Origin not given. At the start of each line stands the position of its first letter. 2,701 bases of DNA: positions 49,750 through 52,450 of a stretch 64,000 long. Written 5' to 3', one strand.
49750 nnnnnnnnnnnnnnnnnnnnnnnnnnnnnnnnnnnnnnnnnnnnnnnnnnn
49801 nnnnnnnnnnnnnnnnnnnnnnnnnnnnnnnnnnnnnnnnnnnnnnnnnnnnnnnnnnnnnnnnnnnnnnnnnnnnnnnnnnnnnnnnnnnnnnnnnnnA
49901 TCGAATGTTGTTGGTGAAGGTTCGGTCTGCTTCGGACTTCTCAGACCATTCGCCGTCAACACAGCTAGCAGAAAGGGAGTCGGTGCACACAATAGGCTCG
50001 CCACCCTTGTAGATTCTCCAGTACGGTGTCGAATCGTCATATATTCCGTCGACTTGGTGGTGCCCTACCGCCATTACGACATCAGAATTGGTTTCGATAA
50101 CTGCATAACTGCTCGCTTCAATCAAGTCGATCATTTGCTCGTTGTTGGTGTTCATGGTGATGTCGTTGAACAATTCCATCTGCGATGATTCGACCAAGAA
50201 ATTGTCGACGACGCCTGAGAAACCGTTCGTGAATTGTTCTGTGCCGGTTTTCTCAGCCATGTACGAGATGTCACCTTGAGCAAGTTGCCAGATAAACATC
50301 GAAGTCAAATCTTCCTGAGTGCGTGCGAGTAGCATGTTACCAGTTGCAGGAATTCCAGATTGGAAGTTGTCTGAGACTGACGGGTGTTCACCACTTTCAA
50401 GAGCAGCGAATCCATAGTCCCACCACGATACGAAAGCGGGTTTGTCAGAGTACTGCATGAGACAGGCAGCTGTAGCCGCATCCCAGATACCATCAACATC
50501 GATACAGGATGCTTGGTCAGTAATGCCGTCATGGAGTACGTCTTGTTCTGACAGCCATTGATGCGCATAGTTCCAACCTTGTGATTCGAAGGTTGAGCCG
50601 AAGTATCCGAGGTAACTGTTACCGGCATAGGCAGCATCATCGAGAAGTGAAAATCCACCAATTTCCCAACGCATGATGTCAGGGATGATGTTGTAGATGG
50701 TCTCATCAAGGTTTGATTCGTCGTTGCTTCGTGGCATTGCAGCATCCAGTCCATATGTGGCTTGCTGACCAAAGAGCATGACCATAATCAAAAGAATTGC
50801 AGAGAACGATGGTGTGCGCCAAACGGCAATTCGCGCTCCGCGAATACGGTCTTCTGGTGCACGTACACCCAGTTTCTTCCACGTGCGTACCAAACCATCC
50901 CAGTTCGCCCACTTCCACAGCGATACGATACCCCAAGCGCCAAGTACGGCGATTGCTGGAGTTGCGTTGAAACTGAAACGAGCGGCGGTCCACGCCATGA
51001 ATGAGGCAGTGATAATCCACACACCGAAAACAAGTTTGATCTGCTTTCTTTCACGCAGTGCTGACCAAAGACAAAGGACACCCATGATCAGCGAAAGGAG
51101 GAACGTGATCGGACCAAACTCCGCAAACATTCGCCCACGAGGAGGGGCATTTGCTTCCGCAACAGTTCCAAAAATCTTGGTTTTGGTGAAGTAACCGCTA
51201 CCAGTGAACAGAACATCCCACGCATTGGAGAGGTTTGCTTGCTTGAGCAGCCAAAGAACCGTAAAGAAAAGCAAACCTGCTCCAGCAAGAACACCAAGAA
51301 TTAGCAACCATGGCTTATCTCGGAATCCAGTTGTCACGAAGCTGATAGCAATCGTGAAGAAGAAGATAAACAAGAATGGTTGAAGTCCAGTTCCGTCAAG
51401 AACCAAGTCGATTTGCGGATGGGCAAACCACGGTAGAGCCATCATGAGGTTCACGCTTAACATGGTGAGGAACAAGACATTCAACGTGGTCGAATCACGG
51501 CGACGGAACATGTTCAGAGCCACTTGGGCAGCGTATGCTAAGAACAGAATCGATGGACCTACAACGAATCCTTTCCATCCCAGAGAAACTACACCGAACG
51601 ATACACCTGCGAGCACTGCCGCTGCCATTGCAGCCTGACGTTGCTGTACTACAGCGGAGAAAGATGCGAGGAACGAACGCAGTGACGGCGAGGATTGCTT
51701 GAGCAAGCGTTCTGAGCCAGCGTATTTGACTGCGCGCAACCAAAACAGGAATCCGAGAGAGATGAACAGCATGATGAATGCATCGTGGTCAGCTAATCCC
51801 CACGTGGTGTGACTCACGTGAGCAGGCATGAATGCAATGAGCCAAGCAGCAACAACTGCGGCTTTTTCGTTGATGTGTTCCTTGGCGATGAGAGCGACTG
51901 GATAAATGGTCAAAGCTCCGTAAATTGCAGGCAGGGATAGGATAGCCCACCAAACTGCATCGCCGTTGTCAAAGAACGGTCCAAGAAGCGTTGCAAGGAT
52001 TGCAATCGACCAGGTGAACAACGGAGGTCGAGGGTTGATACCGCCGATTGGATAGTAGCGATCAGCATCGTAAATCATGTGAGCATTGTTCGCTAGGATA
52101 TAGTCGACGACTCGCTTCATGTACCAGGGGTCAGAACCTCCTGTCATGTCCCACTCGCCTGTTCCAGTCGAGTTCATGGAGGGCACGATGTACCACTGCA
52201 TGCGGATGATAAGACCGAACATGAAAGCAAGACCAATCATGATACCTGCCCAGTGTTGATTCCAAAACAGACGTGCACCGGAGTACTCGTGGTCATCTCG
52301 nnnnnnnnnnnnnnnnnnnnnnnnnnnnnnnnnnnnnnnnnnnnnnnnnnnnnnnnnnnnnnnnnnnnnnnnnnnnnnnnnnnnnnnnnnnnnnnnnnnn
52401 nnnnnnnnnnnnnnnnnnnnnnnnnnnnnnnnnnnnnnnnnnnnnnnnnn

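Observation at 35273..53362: Co-oriented cluster: giant AglB - anchored subtilisin - beta-helix surface protein - wHTH/STAND/TPR regulator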

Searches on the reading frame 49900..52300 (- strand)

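Call 40: search_solved_structures(query=window:49900-52300:-, max_evalue=0.01, show_alignments=2)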
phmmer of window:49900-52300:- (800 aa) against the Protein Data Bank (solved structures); distinct sequences matched with E-value up to 0.01: 3.
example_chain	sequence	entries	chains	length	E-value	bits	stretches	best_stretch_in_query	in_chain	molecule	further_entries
3waj_A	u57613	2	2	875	5.1e-10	41.5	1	29-446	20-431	Transmembrane oligosaccharyl transferase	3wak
5gmy_A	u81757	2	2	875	5.6e-10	41.4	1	29-446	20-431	Transmembrane oligosaccharyl transferase, putative | Dolichyl-phosphooligosaccharide-protein glycotransferase 3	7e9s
6c26_A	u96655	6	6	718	7.1e-06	27.8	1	56-193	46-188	Dolichyl-diphosphooligosaccharide--protein glycosyltransferase subunit STT3 | Dolichyl-diphosphooligosaccharide--protein glycotransferase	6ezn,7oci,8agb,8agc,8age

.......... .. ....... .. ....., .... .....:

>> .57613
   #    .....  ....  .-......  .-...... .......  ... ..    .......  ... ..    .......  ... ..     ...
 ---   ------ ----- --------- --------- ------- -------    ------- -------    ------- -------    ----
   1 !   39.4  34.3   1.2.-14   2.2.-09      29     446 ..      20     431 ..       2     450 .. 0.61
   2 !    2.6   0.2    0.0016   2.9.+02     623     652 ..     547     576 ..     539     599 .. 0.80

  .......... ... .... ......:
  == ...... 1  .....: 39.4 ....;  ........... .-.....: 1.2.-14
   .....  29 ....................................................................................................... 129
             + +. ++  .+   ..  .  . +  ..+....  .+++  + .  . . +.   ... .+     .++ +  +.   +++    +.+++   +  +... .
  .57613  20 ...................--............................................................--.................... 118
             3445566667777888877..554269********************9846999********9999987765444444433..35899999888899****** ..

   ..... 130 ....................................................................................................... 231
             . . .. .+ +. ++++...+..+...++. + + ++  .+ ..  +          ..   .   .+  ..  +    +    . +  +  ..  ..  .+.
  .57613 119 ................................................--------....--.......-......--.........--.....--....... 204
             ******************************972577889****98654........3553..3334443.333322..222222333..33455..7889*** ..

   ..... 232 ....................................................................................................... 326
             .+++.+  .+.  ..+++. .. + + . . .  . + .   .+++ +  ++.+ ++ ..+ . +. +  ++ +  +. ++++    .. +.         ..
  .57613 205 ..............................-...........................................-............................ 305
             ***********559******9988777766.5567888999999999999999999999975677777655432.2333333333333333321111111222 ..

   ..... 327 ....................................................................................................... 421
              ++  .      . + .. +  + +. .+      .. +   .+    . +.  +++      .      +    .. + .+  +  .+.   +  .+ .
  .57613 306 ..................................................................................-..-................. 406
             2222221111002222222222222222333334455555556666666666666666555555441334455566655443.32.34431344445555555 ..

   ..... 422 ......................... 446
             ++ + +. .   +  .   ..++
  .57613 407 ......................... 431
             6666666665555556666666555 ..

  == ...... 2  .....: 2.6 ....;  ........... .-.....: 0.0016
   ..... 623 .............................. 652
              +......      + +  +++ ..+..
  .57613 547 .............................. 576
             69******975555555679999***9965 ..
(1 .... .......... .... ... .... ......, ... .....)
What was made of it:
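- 43679..53362 (-): Giant AglB/STT3 oligosaccharyltransferase, 3227 aa. About 8 extra N-terminal TM helices (aa 1-390). STT3 core aa ~393-1040 (nt 50243-52186) with DPWY at 411, DHD at 525 and WWDYG at 980. A ~2150-aa extracellular beta-sandwich extension (nt 43775-50242). A second TM anchor at aa 3197-3215. Aligns to A. fulgidus AglB 3WAJ, including GG-DPWY, the D-H acidic motif and WWDYG (call 40).
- Closest known: Canonical archaeal AglB. Same: Multi-spanning STT3 domain with the DPWY-type first acidic loop, a second acidic motif and WWDYG (call 40).
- OST motifs aligned to the solved A. fulgidus AglB: call 40.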
